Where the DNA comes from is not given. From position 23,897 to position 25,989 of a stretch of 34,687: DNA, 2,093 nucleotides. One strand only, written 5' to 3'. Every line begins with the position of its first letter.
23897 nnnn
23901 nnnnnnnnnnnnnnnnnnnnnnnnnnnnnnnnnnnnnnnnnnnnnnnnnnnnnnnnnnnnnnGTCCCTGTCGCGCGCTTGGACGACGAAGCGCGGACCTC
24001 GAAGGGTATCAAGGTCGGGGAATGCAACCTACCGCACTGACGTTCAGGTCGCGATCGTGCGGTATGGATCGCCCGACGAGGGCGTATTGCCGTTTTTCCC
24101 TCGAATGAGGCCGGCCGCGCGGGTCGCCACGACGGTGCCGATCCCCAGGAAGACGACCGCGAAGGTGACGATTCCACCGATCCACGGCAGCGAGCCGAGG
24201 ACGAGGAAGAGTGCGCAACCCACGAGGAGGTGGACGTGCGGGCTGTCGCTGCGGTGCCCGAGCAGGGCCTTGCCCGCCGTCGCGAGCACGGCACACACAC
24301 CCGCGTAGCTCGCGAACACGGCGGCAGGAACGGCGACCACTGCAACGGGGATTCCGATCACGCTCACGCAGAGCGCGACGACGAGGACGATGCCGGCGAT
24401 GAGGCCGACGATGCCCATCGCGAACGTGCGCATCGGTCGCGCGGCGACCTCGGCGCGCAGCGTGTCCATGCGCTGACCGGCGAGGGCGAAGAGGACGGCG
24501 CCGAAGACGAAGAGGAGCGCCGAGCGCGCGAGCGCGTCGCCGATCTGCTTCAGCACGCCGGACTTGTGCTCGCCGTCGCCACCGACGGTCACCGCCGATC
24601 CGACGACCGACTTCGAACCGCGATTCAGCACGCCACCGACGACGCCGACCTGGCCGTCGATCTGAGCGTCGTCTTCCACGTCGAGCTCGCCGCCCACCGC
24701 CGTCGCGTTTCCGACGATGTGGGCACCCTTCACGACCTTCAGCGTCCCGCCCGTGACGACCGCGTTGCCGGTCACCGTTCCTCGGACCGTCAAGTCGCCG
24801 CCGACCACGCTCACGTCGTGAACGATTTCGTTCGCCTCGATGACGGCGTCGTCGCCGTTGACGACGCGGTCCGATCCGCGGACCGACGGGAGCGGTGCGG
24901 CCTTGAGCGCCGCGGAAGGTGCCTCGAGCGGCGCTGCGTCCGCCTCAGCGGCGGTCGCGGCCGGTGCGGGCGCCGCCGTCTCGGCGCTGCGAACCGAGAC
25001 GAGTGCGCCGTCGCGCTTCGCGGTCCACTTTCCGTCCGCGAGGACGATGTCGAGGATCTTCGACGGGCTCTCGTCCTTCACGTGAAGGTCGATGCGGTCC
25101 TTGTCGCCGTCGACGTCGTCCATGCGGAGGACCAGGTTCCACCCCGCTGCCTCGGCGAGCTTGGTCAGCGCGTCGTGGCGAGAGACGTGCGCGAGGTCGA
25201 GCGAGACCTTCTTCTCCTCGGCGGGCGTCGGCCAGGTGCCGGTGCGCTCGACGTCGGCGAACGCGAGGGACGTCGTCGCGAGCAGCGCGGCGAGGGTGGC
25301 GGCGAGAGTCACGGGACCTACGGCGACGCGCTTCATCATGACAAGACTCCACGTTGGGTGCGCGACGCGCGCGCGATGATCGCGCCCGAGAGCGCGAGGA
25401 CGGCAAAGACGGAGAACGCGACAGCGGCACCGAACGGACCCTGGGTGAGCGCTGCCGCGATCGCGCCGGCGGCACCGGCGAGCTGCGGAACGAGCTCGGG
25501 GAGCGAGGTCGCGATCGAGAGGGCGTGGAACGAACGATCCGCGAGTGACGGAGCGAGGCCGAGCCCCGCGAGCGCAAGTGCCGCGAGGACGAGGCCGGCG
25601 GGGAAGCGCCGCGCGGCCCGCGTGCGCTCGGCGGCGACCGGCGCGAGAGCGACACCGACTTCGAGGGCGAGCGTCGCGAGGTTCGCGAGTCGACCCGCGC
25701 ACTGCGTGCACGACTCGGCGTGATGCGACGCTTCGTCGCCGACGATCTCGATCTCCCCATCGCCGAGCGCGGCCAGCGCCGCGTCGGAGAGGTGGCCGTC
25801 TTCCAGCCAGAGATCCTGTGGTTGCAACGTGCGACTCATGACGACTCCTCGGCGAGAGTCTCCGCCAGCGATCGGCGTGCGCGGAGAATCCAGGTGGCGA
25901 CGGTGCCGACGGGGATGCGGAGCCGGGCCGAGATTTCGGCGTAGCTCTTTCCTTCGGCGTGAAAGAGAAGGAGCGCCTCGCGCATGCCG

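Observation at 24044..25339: Novel domain architecture: STN-like signalling domain + bactofilin-like beta-helix + 4-TM bundle, encoded with a sigma/anti-sigma pair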

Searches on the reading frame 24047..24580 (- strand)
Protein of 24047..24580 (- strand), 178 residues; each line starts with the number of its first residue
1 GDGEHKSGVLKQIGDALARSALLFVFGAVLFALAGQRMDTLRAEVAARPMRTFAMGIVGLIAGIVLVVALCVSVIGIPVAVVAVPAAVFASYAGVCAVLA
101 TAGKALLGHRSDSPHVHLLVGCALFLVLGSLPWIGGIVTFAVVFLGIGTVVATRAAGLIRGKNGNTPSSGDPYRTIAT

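Call 39: search_protein_representatives(protein=window:24047-24580:-)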
Query: 178 residues. Proteins with E-value up to 0.001 (for the whole library): 782; up to 1e-10: 191; up to 1e-30: 87. The best 150 are listed.
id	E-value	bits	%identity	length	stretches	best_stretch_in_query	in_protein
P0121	5.2e-51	188.9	60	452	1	12-168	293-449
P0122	2.1e-50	186.9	53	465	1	7-177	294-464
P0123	1.3e-49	184.4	54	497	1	10-175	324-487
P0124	3.8e-49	182.8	58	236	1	8-177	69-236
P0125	4.5e-49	182.6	55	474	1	11-177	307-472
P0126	6.2e-48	178.9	57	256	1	3-177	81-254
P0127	6.7e-48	178.8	56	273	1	11-175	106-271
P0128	3.2e-47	176.6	56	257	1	7-175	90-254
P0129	7.8e-47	175.3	52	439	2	10-174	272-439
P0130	9.4e-47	175.0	52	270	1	2-176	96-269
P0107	2.2e-46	173.8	56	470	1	7-164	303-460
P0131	5.4e-46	172.6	52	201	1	6-177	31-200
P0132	5.7e-46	172.5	53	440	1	13-174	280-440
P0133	9.5e-46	171.8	57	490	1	7-177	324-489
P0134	1.1e-45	171.5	55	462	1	10-169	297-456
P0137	7.1e-45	168.9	53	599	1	9-175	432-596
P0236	1.4e-22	96.4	36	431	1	8-170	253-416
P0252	1.9e-17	79.7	37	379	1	13-155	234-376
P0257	7.7e-16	74.5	34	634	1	2-157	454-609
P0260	1.8e-15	73.3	33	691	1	3-160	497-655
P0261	1.8e-15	73.2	36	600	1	10-157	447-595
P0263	4.9e-15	71.8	37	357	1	12-177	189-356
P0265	5.3e-15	71.7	36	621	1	5-155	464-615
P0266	7.2e-15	71.3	42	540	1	50-175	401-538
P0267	1.3e-14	70.5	38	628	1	21-177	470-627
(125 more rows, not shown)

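Call 40: search_protein_families(library=pfam, proteins=[P0257, P0260, P0261, P0265, P0267, P0266, P0263, P0252, P0137, P0236], max_evalue=0.01)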
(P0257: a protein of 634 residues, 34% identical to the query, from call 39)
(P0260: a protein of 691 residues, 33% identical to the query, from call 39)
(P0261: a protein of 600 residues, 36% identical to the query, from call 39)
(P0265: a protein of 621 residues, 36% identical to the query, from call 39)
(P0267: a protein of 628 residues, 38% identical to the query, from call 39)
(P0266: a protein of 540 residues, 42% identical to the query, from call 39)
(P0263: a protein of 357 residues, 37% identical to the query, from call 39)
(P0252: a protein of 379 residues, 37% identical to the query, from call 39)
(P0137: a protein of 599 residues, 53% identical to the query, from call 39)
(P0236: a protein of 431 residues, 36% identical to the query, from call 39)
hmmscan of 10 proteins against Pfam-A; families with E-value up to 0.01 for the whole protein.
P0257 (634 aa): 1 family
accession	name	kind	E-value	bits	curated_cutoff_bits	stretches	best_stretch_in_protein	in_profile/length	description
PF07660.19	STN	-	3.6e-05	23.9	28.4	0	241-276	15-50/52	Secretin and TonB N terminus short domain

P0260 (691 aa): 1 family
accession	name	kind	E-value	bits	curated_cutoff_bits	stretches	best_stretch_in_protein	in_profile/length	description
PF07660.19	STN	-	0.00014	22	28.4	0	257-296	13-52/52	Secretin and TonB N terminus short domain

P0261 (600 aa): 0 families

P0265 (621 aa): 0 families

P0267 (628 aa): 1 family
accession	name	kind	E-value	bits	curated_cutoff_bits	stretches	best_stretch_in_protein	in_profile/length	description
PF04519.19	Bactofilin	-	0.00052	20.7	27.9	1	384-434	50-97/98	Polymer-forming cytoskeletal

P0266 (540 aa): 1 family
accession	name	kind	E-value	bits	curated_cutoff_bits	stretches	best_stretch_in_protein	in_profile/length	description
PF05649.18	Peptidase_M13_N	-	1.9e-86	291.3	32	1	76-405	1-336/381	Peptidase family M13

P0263 (357 aa): 0 families

P0252 (379 aa): 1 family
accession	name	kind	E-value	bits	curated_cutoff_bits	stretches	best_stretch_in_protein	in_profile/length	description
PF04519.19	Bactofilin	-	0.0054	17.4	27.9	0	131-178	1-47/98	Polymer-forming cytoskeletal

P0137 (599 aa): 1 family
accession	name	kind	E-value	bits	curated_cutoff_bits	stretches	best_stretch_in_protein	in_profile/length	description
PF07660.19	STN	-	0.003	17.8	28.4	0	240-277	11-50/52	Secretin and TonB N terminus short domain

P0236 (431 aa): 1 family
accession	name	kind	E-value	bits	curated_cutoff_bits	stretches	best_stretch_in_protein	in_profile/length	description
PF07660.19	STN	-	0.00041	20.6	28.4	1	75-109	15-49/52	Secretin and TonB N terminus short domain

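Call 43: find_homologous_proteins(query=P0257, max_evalue=0.001)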
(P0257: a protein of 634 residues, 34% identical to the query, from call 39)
Query P0257 (634 aa): 20 proteins with E <= 0.001 among 8000 candidates.
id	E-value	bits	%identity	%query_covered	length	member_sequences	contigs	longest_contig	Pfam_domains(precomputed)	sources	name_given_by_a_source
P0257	0.0e+0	1334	100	100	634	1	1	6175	PF26514.1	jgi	-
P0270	2.1e-220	752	61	100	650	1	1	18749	PF26514.1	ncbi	-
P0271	6.6e-203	694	57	99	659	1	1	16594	PF26514.1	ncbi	-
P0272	2.6e-76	276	38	77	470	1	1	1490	PF26514.1,PF07660.20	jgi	-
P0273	1.1e-71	261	36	96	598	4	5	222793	PF26514.1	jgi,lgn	jgi:hypothetical protein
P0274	2.3e-69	253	35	97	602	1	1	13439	PF26514.1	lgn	-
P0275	2.4e-63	233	33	97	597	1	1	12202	PF26514.1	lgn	-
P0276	1.7e-61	227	32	96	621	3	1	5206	PF26514.1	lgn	-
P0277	1.5e-60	224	34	95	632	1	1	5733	PF26514.1,PF07660.20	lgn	-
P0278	1.5e-40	158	31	66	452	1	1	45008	PF26514.1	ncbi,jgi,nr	ncbi:MAG: polymer-forming cytoskeletal protein [Polyangiaceae bacterium]|jgi:hypothetical protein|nr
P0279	8.7e-26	109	28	65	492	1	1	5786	PF26514.1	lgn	-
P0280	1.7e-17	82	38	20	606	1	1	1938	PF07660.20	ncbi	-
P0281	2.7e-15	74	28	65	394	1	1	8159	-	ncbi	-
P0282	3.1e-14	71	27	65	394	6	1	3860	-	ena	-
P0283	4.1e-10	57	48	11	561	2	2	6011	PF26514.1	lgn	-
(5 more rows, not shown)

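Call 44: find_encoding_contigs(protein=P0273, flank=6000, max_places=2)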
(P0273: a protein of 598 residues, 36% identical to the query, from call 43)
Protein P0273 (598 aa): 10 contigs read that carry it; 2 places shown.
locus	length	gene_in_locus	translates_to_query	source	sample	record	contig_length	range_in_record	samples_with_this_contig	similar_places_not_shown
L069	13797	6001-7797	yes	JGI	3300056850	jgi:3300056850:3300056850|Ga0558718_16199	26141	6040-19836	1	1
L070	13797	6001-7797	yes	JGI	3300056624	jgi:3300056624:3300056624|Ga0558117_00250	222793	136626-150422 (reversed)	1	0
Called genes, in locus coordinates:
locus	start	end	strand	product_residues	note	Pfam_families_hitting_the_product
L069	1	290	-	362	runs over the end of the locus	PF14388:DUF4419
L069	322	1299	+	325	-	PF00501:AMP-binding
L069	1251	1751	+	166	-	PF23024:AMP-dom_DIP2-like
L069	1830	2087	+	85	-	PF00550:PP-binding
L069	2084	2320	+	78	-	PF00550:PP-binding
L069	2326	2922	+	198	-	-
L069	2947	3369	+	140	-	PF13279:4HBT_2, PF03061:4HBT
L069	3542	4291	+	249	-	PF06452:CBM9_1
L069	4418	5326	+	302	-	PF26514:DUF8173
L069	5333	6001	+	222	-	PF04542:Sigma70_r2, PF08281:Sigma70_r4_2, PF04545:Sigma70_r4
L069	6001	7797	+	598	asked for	PF26514:DUF8173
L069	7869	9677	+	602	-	-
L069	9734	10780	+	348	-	PF14522:Cytochrome_C7 (faint)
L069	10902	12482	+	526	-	PF00069:Pkinase, PF07714:PK_Tyr_Ser-Thr, PF03109:ABC1 (faint)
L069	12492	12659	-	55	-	-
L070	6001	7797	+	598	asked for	PF26514:DUF8173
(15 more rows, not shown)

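Call 45: find_encoding_contigs(protein=P0270, flank=6000, max_places=2)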
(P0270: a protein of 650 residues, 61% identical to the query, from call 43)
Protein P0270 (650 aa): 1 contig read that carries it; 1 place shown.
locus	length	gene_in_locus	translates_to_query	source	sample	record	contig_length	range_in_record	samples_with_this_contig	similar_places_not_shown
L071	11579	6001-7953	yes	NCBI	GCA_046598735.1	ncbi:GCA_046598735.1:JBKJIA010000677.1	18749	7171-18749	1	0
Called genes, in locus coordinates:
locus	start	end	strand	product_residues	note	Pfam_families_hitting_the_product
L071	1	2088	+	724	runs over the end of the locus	PF01627:Hpt, PF02518:HATPase_c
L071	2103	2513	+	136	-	PF00072:Response_reg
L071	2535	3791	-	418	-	-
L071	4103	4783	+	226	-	PF00196:GerE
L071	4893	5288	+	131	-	-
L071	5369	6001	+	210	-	PF04542:Sigma70_r2, PF08281:Sigma70_r4_2, PF04545:Sigma70_r4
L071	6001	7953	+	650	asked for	PF26514:DUF8173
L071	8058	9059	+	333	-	-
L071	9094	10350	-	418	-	-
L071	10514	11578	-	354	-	?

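Call 46: find_encoding_contigs(protein=P0274, flank=6000, max_places=2)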
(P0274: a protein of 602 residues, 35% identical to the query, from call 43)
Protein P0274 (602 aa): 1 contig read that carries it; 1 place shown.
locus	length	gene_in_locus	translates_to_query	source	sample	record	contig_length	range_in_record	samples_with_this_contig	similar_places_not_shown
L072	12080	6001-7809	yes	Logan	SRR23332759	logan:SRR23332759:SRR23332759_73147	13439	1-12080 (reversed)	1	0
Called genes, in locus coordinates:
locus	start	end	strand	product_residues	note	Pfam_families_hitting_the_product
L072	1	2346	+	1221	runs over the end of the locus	PF00069:Pkinase, PF03109:ABC1 (faint), PF07714:PK_Tyr_Ser-Thr, PF13191:AAA_16, PF13401:AAA_22 (weak)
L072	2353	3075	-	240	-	-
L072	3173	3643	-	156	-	PF00300:His_Phos_1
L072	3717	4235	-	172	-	-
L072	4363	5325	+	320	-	PF26514:DUF8173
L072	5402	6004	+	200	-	PF04542:Sigma70_r2, PF08281:Sigma70_r4_2, PF04545:Sigma70_r4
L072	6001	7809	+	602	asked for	PF26514:DUF8173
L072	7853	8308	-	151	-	-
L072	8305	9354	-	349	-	PF01636:APH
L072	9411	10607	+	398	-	PF02771:Acyl-CoA_dh_N, PF02770:Acyl-CoA_dh_M, PF00441:Acyl-CoA_dh_1, PF08028:Acyl-CoA_dh_2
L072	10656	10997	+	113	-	PF06108:DUF952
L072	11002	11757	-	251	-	PF13489:Methyltransf_23, PF03848:TehB (weak), PF24675:NpmA (faint), PF13847:Methyltransf_31 (weak), PF08241:Methyltransf_11, PF08242:Methyltransf_12, PF13649:Methyltransf_25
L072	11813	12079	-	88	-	?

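Call 69: list_cluster_members(proteins=[P0270, P0271, P0273, P0280, P0001, P0289])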
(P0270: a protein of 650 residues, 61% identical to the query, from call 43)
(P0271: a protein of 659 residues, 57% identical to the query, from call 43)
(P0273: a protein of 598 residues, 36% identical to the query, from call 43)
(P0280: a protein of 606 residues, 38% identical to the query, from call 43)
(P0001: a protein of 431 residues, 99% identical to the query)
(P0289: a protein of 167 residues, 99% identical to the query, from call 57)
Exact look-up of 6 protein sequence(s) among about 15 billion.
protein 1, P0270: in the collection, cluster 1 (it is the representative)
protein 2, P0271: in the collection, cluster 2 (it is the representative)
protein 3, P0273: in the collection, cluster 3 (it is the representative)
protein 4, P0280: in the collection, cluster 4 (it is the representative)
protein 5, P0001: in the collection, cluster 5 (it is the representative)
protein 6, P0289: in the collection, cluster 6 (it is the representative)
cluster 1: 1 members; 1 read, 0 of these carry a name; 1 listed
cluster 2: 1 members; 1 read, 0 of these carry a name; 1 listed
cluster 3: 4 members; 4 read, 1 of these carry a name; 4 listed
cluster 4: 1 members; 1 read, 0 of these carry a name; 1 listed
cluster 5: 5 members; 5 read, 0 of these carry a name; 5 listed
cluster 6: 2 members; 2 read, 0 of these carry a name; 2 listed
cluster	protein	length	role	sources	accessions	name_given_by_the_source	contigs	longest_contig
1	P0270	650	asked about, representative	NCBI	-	-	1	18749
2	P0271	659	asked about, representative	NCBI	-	-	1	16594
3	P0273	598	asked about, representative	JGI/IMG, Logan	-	hypothetical protein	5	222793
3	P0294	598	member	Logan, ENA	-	-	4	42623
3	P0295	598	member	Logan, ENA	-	-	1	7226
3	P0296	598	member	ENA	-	-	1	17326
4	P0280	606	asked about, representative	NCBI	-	-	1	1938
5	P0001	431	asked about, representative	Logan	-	-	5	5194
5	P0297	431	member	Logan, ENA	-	-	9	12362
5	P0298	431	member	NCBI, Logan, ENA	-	-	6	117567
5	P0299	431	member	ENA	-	-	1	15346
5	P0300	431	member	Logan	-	-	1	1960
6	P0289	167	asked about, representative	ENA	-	-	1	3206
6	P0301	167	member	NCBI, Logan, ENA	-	-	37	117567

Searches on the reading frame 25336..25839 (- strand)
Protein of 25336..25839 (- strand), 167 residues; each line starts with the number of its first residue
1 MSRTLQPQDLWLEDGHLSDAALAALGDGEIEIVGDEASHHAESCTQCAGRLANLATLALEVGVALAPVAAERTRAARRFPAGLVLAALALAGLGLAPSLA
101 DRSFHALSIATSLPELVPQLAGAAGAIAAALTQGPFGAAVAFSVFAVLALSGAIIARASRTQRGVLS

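Call 6: search_protein_families(library=pfam, proteins=[window:25336-25839:-], max_evalue=1)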
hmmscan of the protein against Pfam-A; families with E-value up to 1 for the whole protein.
window:25336-25839:- (167 aa): 0 families

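Call 7: search_protein_families(library=ncbifam, proteins=[window:25336-25839:-], max_evalue=1)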
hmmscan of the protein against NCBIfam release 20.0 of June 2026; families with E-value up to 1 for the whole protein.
window:25336-25839:- (167 aa): 2 families
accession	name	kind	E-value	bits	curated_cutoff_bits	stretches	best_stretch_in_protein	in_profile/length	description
NF041468.1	anti_sig_RseA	equivalog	0.0027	17.8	165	1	15-51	37-74/135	anti-sigma E factor RseA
NF033497.1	rubre_like_arch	subfamily_domain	0.047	13.4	32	1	37-56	12-31/34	rubrerythrin-like domain-containing protein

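Call 57: find_homologous_proteins(query=window:25336-25839:-, max_evalue=0.001)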
Query window:25336-25839:- (167 aa): 5 proteins with E <= 0.001 among 8000 candidates.
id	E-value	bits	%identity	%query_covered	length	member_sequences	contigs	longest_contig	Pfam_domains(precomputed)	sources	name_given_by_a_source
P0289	1.9e-92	325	99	100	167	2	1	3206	-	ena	-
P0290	6.2e-78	278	86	100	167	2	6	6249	-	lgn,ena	-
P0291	8.1e-67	242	75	100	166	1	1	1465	-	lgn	-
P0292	5.2e-42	162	54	100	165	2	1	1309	-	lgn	-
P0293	6.4e-7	48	43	36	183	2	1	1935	-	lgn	-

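Call 63: predict_structure(alignment_id=A3)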
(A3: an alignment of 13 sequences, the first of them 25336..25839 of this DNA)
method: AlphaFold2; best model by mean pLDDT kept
length: 167 residues; sequences in the alignment: 13
mean_pLDDT: 69.7   pTM: 0.42
mean pLDDT of the five models: 69.7, 69.3, 66.1, 65.2, 61.3
residues with pLDDT >= 90: 39; 70-90: 37; 50-70: 68; < 50: 23
segments of 3 or more residues with pLDDT < 50: 94-102, 104-110, 165-167
pLDDT, mean of each block of 10 residues (from residue 1): 70 93 89 90 96 91 83 64 56 48 47 54 56 58 70 63 50
secondary structure, 60 per line:
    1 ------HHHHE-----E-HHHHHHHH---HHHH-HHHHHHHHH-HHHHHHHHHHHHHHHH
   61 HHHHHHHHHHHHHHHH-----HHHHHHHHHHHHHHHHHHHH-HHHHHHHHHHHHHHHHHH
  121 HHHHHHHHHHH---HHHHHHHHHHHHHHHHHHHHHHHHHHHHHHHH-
elements in order: H7-10 H19-26 H30-33 H35-43 H45-76 H82-101 H103-131 H135-166

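Call 65: fold_search(model_id=the predicted structure, library=pdb)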
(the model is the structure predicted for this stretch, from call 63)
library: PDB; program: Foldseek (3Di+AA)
matches with E <= 10: 0; with E <= 0.001: 0
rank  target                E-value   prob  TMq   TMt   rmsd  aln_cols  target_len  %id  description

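Call 66: search_solved_structures(query=A3, max_evalue=10, show_alignments=3)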
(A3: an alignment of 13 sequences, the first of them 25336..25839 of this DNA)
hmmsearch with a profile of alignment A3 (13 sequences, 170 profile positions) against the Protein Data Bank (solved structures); distinct sequences matched with E-value up to 10: 1.
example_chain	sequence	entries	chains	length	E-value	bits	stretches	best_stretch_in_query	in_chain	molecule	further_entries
5wuq_C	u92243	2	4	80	0.76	13.2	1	20-72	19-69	Anti-sigma-W factor RsiW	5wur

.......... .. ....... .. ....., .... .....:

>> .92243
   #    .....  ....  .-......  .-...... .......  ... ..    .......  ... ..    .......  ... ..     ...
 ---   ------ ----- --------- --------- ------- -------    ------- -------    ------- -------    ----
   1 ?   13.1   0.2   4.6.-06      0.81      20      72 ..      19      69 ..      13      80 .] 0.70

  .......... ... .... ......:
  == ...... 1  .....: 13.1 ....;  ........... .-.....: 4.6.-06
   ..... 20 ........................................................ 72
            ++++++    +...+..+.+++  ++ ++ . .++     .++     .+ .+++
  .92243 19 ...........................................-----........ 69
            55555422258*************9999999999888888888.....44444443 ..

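Call 67: search_protein_families(library=pfam, alignment_id=A3, max_evalue=1)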
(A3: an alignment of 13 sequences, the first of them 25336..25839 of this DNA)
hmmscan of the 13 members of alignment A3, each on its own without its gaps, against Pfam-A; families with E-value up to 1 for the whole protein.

A. member 1, window:25336-25839:- (167 aa): 0 families

B. families by the number of members that match (of 13 scanned): 5 families
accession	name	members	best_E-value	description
PF13490.11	zf-HC2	1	0.017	Putative zinc-finger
PF11162.13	DUF2946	1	0.02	Protein of unknown function (DUF2946)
PF23455.1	DUF7129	1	0.12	Domain of unknown function (DUF7129)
PF20988.2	SidF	1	0.53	Phosphoinositide phosphatase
PF07694.17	5TM-5TMR_LYT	1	0.93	5TMR of 5TMR-LYT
